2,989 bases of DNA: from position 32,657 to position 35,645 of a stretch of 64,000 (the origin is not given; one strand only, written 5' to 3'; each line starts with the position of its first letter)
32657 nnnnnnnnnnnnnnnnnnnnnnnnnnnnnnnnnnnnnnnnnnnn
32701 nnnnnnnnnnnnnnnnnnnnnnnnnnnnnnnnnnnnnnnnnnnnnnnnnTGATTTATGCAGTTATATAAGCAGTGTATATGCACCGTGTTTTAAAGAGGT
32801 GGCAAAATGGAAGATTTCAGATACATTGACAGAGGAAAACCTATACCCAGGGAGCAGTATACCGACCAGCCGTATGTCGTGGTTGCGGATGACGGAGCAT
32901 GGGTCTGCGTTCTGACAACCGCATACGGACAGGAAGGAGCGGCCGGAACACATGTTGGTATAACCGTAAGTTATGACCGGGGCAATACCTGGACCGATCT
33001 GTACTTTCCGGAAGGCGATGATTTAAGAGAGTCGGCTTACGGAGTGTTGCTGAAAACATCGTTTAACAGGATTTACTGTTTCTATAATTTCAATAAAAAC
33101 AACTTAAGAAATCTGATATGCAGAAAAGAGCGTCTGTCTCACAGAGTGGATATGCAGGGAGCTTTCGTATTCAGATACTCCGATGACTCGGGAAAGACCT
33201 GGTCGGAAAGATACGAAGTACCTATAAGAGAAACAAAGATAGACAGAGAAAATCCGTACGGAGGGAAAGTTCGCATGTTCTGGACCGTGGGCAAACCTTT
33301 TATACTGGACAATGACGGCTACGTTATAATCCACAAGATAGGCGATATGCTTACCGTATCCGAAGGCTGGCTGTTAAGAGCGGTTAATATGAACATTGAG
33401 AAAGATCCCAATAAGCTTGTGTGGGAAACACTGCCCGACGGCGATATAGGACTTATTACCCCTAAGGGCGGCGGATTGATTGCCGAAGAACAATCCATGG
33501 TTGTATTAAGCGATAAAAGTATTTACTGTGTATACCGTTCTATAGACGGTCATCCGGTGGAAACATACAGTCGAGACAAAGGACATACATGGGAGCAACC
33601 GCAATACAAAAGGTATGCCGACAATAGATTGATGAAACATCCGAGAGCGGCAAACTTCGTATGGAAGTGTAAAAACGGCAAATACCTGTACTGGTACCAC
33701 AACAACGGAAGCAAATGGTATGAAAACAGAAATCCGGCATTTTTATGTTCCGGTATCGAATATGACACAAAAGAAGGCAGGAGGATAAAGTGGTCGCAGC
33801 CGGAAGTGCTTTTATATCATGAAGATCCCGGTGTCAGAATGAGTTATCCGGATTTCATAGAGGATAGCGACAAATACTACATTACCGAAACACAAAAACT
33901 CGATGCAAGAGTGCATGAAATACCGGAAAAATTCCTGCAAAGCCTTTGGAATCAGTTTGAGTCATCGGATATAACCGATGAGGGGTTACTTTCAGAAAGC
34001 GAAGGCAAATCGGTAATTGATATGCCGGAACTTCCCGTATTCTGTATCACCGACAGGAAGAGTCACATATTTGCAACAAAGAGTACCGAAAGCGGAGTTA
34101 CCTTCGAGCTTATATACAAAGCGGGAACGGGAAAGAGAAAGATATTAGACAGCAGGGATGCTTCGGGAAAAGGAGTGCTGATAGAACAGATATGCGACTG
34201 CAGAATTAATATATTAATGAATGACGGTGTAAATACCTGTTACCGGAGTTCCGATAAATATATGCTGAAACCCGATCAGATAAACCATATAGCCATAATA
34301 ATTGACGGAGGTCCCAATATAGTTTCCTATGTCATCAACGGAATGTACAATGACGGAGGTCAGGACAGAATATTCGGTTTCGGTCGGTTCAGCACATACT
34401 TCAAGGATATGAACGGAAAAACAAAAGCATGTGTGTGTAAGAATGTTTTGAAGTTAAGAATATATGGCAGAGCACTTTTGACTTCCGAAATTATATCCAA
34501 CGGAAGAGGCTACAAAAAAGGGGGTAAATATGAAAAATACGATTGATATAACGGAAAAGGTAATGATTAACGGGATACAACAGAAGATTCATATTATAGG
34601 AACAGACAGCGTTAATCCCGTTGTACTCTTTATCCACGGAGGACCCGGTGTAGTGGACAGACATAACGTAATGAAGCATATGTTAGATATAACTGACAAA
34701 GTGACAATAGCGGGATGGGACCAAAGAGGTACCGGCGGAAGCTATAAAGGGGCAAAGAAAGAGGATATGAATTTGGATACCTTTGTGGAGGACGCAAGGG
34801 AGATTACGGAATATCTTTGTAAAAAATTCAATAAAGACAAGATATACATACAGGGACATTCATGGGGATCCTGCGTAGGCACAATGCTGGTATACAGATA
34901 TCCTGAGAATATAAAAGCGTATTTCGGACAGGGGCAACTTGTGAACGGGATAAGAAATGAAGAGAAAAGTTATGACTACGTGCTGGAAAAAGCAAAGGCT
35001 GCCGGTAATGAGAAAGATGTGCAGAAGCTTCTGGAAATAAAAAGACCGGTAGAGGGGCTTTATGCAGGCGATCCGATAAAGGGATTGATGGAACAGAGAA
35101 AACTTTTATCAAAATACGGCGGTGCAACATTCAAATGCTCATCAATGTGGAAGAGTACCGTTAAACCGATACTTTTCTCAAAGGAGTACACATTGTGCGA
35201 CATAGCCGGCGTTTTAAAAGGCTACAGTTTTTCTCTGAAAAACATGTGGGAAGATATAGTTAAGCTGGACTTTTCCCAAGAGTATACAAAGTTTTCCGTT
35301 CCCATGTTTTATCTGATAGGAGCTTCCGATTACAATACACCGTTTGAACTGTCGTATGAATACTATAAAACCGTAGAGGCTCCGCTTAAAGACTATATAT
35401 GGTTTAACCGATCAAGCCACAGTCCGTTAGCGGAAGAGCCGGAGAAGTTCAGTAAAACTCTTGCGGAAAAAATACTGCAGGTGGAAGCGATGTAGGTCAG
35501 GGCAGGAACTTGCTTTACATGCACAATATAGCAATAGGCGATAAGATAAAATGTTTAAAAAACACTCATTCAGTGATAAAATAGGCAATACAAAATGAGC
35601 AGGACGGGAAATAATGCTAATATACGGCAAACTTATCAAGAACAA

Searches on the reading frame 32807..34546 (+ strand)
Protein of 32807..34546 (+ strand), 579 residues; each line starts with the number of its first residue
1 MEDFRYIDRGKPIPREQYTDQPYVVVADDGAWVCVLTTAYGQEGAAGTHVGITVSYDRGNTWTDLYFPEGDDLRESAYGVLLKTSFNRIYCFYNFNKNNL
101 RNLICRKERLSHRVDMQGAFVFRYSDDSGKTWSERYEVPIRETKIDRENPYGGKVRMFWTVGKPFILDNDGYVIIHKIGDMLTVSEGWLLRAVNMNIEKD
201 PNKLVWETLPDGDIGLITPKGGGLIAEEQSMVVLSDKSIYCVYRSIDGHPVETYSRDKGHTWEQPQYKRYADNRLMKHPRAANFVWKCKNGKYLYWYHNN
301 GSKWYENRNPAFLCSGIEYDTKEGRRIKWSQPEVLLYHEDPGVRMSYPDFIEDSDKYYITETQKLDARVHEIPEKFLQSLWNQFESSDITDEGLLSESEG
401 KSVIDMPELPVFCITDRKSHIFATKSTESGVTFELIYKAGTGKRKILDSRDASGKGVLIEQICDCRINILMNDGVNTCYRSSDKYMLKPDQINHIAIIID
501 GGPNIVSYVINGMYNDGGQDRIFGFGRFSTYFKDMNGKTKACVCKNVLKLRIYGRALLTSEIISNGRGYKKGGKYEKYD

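Call 43: search_protein_families(library=pfam, proteins=[window:32807-34546:+], max_evalue=0.001)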
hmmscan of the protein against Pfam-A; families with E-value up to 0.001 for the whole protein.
window:32807-34546:+ (579 aa): 2 families
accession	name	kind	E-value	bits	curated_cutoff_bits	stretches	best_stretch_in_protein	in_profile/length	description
PF13088.12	BNR_2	-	2.3e-13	50.6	31.4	2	229-358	165-276/277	BNR repeat-like domain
PF15902.12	Sortilin-Vps10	-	1.1e-05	24.8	33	0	254-311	5-64/446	Sortilin, neurotensin receptor 3,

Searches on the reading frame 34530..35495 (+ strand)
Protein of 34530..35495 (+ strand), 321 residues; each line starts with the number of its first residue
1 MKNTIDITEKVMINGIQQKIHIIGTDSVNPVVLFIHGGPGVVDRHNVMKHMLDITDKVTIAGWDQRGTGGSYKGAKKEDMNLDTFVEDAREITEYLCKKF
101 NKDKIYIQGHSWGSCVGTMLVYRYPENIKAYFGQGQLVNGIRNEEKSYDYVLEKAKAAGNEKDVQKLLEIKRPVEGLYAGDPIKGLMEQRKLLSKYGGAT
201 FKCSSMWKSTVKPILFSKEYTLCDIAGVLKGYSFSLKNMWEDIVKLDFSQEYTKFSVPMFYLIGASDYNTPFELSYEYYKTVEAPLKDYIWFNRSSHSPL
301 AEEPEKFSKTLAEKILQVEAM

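Call 43: search_protein_families(library=pfam, proteins=[window:34530-35495:+], max_evalue=0.001)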
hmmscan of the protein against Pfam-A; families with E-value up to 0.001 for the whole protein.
window:34530-35495:+ (321 aa): 2 families
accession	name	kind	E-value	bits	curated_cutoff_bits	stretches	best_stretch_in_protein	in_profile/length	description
PF00561.26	Abhydrolase_1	-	3e-17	63.6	25.8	1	30-136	1-102/245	alpha/beta hydrolase fold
PF12146.15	Hydrolase_4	-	5.6e-15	55.7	27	1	30-130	5-103/239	Serine aminopeptidase, S33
